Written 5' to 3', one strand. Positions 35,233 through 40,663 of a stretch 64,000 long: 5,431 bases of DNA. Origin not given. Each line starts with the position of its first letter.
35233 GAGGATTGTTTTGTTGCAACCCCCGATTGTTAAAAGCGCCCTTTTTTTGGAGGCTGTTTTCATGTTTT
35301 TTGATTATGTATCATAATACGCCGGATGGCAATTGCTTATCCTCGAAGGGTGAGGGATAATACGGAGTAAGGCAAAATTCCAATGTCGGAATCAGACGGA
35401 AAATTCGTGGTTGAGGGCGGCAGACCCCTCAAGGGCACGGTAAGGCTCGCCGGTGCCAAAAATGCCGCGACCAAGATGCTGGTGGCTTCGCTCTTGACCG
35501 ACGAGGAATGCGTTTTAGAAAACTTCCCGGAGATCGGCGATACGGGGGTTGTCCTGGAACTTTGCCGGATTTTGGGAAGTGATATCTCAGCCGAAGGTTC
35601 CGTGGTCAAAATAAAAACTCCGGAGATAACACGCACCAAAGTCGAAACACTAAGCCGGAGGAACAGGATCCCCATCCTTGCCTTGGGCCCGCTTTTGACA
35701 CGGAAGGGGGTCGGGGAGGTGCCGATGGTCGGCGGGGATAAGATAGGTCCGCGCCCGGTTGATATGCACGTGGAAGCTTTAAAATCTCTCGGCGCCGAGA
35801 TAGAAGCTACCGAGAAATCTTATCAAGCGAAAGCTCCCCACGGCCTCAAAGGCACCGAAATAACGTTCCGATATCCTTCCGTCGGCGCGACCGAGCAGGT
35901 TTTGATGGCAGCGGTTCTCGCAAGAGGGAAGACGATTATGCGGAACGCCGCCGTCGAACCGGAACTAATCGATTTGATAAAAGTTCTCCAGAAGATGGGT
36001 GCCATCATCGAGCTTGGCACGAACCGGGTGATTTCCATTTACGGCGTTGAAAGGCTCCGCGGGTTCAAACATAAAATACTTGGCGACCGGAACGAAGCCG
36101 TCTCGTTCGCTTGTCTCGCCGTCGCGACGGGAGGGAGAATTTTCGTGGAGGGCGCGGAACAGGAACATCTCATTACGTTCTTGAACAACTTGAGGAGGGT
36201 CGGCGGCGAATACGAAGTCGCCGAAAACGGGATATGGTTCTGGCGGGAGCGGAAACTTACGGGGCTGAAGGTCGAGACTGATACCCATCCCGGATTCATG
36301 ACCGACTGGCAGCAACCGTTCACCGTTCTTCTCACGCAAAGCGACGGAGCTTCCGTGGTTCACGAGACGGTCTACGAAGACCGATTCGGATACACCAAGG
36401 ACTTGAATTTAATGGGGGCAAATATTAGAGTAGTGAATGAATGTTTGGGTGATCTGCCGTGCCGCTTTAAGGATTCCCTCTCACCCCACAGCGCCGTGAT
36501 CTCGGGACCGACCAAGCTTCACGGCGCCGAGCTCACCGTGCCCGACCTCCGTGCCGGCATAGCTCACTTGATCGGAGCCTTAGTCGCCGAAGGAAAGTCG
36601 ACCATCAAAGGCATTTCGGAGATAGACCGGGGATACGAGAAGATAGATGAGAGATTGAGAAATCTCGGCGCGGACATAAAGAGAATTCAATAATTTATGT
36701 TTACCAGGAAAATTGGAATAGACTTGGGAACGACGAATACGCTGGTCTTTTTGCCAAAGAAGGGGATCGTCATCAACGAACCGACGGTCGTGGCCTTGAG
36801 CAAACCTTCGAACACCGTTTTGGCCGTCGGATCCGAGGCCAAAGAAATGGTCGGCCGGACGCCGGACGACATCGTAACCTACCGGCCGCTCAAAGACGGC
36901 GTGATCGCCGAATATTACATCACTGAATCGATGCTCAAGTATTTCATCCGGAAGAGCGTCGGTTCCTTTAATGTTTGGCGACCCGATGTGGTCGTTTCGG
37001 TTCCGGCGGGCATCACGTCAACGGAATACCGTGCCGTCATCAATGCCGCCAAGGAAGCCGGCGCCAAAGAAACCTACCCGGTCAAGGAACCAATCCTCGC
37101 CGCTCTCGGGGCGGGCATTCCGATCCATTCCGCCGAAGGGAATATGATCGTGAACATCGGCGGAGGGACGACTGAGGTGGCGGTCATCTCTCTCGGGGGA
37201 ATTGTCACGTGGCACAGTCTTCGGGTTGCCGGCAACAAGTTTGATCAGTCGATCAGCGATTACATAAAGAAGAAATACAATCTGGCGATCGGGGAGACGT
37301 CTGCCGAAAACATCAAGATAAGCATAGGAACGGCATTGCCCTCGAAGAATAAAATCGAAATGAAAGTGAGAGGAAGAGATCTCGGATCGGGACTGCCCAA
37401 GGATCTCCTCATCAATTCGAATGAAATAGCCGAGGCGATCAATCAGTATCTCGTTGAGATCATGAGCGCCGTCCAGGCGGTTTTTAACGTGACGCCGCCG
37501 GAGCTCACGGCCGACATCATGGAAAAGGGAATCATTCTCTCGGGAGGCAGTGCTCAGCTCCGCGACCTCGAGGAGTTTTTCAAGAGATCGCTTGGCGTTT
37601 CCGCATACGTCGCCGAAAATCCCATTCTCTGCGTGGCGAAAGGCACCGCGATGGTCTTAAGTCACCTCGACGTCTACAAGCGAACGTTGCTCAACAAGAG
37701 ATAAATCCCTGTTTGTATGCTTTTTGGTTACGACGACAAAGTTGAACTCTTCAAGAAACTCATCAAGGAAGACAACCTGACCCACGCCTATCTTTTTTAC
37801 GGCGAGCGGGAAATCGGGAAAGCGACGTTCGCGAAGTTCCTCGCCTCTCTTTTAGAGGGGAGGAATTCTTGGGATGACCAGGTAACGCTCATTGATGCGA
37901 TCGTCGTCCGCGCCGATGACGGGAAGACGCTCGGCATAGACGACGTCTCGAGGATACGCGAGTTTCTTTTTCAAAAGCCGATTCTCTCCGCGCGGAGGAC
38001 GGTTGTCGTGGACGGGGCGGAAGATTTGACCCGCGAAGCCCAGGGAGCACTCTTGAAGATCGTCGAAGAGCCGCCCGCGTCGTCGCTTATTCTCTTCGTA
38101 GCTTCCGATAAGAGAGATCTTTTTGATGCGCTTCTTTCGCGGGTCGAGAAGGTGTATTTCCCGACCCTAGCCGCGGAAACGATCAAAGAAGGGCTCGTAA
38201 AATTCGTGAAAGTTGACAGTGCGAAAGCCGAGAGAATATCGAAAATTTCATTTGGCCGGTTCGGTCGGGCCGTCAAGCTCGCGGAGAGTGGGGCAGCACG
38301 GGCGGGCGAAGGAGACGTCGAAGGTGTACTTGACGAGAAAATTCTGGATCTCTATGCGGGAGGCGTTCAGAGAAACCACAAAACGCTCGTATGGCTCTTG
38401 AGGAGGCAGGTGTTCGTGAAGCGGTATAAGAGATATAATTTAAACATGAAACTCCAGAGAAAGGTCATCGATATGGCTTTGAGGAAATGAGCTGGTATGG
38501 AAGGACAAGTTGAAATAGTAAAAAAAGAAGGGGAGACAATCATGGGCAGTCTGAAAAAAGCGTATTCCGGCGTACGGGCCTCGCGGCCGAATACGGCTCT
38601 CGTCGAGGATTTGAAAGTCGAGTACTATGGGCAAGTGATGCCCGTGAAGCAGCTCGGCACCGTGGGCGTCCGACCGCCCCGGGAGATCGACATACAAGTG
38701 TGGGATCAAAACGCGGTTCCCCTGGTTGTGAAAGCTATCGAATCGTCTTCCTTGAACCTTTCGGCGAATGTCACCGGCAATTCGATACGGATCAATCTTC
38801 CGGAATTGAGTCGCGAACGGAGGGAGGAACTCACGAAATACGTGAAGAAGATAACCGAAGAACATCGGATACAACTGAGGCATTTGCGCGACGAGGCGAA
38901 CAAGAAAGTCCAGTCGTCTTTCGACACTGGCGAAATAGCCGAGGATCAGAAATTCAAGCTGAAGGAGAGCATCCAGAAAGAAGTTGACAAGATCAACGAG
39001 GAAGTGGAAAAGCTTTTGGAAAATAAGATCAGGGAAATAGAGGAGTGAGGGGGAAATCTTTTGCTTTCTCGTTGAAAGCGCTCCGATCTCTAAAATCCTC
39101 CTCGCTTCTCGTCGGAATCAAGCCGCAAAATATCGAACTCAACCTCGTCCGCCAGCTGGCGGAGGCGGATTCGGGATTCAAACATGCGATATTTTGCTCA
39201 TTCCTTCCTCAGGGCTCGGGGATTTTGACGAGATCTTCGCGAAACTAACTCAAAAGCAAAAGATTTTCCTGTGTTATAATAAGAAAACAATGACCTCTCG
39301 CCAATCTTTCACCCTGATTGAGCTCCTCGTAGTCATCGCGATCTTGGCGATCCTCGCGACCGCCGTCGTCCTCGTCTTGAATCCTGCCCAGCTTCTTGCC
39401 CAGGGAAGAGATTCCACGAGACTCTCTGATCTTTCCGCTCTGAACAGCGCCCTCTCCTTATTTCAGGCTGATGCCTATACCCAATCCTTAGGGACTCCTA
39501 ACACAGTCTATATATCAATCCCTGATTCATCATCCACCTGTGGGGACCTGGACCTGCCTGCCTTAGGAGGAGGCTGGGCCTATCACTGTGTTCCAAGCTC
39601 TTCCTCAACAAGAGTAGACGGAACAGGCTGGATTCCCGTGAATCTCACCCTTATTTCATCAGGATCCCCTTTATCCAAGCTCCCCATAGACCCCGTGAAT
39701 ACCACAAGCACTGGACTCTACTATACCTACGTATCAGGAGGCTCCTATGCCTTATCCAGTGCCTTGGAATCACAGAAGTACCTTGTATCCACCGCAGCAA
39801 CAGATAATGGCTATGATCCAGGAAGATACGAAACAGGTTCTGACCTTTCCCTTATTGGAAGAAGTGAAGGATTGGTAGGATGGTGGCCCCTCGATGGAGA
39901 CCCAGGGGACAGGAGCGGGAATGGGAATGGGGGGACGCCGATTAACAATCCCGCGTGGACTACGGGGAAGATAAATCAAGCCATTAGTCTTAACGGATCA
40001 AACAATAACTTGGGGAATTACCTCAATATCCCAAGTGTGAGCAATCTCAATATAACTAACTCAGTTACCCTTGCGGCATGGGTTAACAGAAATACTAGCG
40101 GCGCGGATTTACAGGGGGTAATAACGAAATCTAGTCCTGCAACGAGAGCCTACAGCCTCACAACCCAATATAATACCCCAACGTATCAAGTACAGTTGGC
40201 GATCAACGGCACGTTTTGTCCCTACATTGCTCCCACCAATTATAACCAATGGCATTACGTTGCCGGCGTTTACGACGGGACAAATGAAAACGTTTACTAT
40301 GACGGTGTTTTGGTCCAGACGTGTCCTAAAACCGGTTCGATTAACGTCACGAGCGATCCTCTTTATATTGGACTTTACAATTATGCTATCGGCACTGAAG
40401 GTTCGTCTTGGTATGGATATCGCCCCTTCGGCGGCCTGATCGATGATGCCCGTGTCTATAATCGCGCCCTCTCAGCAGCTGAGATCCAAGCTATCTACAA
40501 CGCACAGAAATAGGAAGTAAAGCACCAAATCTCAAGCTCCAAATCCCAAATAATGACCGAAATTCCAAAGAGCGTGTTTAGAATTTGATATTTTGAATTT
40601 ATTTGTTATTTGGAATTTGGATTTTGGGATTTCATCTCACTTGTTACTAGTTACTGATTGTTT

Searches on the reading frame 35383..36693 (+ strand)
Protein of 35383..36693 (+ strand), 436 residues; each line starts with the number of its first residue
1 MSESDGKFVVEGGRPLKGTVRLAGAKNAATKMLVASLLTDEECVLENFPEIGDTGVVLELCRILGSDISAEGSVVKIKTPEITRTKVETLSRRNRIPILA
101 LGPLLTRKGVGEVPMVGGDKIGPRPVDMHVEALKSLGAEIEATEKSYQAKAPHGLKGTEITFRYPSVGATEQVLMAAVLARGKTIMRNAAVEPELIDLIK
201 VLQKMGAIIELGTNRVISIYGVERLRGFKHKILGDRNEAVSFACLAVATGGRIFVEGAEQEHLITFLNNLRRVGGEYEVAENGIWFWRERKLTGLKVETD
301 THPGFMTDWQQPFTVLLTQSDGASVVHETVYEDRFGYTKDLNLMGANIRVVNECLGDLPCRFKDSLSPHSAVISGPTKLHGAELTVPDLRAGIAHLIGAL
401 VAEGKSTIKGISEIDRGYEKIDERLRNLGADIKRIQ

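Call 16: search_protein_families(library=pfam, proteins=[window:35383-36693:+])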
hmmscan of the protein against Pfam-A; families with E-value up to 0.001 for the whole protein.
window:35383-36693:+ (436 aa): 1 family
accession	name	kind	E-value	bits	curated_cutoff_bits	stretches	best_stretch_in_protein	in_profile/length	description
PF00275.25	EPSP_synthase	-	1.1e-71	242.3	22.8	1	10-425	1-417/417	EPSP synthase (3-phosphoshikimate 1-carboxyvinyltransferase)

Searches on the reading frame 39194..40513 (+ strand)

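Call 65: search_protein_families(library=pfam, proteins=[window:39194-40513:+], max_evalue=0.01)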
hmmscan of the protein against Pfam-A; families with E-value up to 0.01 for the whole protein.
window:39194-40513:+ (439 aa): 2 families
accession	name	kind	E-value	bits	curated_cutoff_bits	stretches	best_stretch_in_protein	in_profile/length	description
PF13385.13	Laminin_G_3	-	1.3e-23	84.2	27.6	1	274-432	4-151/151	Concanavalin A-like lectin/glucanases superfamily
PF07963.17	N_methyl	-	3.2e-07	30.1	21.2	1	33-58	1-26/27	Prokaryotic N-terminal methylation motif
